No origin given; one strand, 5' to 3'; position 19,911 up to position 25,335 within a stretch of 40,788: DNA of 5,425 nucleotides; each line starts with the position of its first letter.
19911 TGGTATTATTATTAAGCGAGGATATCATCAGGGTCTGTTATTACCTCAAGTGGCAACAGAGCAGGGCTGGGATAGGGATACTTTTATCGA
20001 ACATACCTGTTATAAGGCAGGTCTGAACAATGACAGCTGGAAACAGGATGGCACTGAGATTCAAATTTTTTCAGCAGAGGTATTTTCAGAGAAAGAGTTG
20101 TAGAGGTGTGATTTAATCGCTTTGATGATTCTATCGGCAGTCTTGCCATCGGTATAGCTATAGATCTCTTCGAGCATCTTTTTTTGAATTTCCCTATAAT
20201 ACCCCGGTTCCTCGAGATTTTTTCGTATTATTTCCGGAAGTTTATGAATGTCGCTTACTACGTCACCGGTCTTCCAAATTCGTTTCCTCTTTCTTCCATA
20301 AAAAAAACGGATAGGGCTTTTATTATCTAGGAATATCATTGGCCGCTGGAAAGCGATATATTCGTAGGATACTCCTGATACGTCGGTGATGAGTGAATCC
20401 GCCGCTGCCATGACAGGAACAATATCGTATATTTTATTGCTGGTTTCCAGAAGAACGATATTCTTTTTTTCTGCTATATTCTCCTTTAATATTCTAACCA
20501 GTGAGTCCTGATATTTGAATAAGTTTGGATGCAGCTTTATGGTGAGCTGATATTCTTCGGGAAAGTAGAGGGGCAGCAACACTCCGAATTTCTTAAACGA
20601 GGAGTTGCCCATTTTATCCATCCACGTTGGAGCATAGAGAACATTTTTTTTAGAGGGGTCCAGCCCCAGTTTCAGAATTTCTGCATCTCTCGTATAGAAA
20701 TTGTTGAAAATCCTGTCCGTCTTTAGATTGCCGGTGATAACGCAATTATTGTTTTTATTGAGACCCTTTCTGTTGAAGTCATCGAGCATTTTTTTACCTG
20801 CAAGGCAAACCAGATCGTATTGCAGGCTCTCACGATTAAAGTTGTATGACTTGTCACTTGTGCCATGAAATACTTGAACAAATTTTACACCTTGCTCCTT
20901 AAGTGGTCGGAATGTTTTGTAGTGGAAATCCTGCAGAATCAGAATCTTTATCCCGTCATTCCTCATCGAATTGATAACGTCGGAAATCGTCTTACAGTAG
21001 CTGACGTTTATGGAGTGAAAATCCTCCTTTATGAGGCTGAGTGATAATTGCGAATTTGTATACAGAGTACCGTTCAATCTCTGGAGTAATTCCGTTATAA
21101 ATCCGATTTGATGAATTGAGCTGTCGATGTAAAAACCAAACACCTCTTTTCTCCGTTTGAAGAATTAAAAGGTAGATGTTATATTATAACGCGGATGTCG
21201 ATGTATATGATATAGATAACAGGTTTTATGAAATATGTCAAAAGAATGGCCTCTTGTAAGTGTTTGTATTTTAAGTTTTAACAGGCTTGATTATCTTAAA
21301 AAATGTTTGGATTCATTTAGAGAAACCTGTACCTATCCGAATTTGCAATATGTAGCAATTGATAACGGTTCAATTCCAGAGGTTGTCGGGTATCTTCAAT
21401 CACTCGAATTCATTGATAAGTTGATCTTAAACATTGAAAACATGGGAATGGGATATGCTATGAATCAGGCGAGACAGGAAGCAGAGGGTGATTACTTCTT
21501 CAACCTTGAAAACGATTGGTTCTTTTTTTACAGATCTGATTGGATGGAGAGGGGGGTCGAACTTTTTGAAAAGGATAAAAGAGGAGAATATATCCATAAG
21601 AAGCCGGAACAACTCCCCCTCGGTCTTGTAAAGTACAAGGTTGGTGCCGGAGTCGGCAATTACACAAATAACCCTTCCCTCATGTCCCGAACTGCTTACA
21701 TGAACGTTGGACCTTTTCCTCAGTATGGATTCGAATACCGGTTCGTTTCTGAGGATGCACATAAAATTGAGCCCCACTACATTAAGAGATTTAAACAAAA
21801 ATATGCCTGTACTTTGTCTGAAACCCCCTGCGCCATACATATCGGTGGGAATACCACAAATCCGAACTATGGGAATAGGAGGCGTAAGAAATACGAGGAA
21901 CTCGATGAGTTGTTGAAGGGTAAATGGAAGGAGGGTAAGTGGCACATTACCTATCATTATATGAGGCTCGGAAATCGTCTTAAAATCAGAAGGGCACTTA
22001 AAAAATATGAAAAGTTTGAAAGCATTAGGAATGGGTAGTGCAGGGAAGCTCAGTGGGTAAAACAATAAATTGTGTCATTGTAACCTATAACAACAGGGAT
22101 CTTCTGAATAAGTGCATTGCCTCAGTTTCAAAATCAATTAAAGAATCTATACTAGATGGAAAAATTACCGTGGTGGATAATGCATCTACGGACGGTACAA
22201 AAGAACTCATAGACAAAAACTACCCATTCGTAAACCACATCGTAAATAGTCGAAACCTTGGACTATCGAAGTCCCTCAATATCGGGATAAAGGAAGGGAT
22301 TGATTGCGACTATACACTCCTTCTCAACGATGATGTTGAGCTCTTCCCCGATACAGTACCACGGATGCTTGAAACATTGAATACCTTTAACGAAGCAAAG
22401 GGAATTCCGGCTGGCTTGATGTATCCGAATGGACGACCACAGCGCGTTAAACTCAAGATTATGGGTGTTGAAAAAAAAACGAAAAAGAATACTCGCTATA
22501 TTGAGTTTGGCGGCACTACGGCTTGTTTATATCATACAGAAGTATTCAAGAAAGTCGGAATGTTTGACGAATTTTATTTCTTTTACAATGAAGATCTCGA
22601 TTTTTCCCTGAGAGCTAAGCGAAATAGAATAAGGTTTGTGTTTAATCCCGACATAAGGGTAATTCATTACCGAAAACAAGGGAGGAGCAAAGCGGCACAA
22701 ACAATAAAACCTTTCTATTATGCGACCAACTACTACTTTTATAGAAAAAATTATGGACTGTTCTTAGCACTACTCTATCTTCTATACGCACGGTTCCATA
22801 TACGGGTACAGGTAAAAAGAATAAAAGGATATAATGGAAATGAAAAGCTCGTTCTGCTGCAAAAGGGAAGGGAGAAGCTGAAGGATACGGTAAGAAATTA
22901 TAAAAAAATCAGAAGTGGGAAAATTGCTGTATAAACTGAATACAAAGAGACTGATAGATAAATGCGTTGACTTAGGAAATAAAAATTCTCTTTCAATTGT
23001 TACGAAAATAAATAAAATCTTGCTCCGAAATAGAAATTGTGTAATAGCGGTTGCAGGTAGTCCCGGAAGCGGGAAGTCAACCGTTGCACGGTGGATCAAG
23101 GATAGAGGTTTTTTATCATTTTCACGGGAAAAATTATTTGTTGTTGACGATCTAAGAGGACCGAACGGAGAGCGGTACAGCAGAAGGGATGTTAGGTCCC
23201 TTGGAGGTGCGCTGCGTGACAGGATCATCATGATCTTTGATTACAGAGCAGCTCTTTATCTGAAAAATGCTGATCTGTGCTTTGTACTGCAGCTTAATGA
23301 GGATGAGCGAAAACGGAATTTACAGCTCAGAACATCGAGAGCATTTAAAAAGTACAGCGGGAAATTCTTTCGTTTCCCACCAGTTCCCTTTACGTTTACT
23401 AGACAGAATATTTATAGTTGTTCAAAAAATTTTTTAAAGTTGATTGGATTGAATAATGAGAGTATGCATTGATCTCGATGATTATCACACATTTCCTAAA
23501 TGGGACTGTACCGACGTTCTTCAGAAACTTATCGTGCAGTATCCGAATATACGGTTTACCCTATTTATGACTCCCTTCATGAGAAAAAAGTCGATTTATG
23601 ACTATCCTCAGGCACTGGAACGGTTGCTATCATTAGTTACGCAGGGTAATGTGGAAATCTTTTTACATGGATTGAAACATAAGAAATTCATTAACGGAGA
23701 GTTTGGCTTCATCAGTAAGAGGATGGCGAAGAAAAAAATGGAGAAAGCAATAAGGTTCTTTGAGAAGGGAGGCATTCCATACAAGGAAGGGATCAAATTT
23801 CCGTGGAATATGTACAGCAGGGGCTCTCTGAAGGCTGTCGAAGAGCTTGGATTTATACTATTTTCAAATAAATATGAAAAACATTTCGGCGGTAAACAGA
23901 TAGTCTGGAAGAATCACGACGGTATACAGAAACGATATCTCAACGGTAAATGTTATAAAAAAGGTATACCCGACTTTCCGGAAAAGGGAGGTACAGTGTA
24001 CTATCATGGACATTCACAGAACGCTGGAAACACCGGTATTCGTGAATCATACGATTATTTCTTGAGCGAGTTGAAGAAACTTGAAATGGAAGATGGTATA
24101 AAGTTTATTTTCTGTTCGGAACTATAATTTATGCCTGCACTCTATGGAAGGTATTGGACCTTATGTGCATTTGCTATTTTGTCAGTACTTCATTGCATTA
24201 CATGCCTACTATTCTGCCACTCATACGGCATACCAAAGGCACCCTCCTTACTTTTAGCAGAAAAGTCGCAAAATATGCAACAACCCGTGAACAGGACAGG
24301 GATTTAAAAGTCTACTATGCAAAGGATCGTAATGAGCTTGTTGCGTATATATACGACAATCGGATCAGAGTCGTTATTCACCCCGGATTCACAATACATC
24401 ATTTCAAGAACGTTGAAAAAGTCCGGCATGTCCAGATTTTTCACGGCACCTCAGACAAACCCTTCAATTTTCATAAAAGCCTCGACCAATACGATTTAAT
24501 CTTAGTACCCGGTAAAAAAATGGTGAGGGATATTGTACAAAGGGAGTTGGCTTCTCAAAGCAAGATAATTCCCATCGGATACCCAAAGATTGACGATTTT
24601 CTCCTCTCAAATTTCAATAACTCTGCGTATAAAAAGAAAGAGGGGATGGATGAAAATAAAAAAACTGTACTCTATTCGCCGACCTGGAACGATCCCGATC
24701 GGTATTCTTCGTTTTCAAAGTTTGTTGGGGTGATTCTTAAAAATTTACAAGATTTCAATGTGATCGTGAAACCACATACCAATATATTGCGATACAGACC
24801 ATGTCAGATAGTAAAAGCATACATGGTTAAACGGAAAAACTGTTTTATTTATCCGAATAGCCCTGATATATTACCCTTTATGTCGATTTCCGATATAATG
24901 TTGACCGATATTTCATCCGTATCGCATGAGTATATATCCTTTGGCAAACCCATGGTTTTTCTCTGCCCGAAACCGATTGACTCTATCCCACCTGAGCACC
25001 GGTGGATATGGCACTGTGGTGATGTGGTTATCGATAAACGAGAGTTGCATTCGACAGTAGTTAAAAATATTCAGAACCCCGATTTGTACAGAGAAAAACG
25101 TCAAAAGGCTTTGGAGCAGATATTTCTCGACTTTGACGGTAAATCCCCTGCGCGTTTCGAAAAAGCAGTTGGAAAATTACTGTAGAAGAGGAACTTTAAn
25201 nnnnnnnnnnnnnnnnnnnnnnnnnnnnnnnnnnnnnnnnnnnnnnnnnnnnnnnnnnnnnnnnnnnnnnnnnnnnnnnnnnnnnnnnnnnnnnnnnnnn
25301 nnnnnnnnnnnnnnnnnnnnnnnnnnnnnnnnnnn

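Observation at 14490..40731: ~26 kb envelope-polymer island combining teichoic-acid-type phosphotransferases with a phosphonate pathway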

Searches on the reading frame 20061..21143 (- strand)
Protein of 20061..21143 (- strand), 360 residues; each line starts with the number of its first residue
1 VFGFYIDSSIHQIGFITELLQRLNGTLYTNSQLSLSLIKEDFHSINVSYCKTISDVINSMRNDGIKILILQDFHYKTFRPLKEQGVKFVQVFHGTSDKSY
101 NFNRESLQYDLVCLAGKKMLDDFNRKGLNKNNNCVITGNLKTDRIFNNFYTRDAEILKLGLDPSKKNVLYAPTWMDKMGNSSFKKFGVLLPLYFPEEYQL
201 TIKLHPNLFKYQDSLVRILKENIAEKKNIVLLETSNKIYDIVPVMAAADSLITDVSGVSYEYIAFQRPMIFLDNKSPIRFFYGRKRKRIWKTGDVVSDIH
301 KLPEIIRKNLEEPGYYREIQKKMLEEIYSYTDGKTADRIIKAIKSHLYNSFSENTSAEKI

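Call 4: search_protein_families(library=pfam, proteins=[window:20061-21143:-], max_evalue=0.01)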
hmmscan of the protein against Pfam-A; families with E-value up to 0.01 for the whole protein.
window:20061-21143:- (360 aa): 2 families
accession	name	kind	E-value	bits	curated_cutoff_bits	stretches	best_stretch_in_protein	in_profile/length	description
PF04464.20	Glyphos_transf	-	2.1e-22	80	22.1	1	80-343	108-365/367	CDP-Glycerol:Poly(glycerophosphate) glycerophosphotransferase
PF02350.25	Epimerase_2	-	8.7e-06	25.3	30.6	1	213-344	226-347/347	UDP-N-acetylglucosamine 2-epimerase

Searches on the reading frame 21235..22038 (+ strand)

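Call 4: search_protein_families(library=pfam, proteins=[window:21235-22038:+], max_evalue=0.01)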
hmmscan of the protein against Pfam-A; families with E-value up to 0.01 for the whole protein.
window:21235-22038:+ (267 aa): 1 family
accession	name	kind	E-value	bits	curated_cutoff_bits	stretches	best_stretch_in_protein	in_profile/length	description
PF00535.33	Glycos_transf_2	-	4.7e-15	56.4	23.3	1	9-115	1-107/168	Glycosyl transferase family 2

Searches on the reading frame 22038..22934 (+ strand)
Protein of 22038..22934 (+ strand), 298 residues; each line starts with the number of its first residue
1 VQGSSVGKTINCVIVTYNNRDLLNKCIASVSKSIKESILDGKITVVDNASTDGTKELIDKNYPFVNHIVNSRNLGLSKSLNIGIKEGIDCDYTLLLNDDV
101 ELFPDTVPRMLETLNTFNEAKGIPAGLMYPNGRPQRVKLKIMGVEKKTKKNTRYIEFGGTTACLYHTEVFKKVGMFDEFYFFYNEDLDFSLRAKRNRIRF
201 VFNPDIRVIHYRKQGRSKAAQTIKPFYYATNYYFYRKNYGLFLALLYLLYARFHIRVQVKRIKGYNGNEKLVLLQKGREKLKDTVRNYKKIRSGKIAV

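Call 4: search_protein_families(library=pfam, proteins=[window:22038-22934:+], max_evalue=0.01)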
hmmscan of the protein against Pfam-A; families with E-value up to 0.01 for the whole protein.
window:22038-22934:+ (298 aa): 3 families
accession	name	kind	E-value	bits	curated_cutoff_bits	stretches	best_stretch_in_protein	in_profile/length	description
PF00535.33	Glycos_transf_2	-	9.2e-20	71.7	23.3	1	13-172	3-166/168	Glycosyl transferase family 2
PF13641.12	Glyco_tranf_2_3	-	3e-10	40.9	27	1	12-214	5-215/230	Glycosyltransferase like family 2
PF13632.12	Glyco_trans_2_3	-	0.00042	20.6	27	1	163-208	77-121/198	Glycosyl transferase family group 2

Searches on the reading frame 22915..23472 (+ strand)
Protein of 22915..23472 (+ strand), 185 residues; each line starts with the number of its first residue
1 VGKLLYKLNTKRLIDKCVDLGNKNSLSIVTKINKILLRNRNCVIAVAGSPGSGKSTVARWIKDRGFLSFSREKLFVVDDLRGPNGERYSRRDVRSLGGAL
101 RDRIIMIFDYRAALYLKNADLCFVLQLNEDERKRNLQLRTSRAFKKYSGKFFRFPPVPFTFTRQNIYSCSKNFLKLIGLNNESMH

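Call 4: search_protein_families(library=pfam, proteins=[window:22915-23472:+], max_evalue=0.01)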
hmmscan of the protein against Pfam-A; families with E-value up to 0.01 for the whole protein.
window:22915-23472:+ (185 aa): 3 families
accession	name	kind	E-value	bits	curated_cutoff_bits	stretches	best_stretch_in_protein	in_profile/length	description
PF13238.12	AAA_18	-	0.00015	22.7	29.4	1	44-140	1-112/128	AAA domain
PF06414.18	Zeta_toxin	-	0.0026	17.7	22.3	1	38-64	13-39/199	Zeta toxin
PF20720.3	nSTAND3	-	0.0036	17.4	27.2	0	31-61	9-37/155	Novel STAND NTPase 3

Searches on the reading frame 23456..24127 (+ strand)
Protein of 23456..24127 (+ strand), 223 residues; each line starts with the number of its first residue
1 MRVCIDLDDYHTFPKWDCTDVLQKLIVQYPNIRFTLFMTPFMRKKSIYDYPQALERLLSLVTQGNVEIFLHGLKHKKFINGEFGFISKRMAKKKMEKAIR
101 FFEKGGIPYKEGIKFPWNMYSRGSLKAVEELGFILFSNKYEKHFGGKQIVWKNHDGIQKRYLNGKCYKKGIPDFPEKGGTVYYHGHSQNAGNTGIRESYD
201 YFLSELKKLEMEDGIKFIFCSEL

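Call 5: search_protein_families(library=pfam, proteins=[window:23456-24127:+], max_evalue=0.01)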
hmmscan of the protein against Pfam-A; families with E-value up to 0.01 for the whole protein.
window:23456-24127:+ (223 aa): 1 family
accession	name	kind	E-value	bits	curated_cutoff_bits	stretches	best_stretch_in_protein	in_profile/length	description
PF10096.14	DUF2334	-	1.7e-11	44.5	26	1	4-142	3-151/203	Uncharacterized protein conserved in bacteria (DUF2334)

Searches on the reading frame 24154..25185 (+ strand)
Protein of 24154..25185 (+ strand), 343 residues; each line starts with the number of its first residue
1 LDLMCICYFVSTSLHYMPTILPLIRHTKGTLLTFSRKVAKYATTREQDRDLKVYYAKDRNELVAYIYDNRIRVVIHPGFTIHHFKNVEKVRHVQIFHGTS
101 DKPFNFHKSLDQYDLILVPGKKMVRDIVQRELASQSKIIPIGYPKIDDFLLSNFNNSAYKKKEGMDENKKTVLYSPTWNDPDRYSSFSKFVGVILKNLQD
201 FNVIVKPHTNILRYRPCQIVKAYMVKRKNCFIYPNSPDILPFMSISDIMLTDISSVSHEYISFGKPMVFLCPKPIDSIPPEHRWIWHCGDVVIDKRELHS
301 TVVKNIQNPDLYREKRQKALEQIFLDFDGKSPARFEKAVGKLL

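Call 5: search_protein_families(library=pfam, proteins=[window:24154-25185:+], max_evalue=0.01)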
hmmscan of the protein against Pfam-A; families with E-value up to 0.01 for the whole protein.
window:24154-25185:+ (343 aa): 2 families
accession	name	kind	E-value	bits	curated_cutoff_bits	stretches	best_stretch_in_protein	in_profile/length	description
PF04464.20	Glyphos_transf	-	1.3e-19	70.9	22.1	1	71-331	79-357/367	CDP-Glycerol:Poly(glycerophosphate) glycerophosphotransferase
PF02350.25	Epimerase_2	-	3.1e-07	30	30.6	1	117-270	127-284/347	UDP-N-acetylglucosamine 2-epimerase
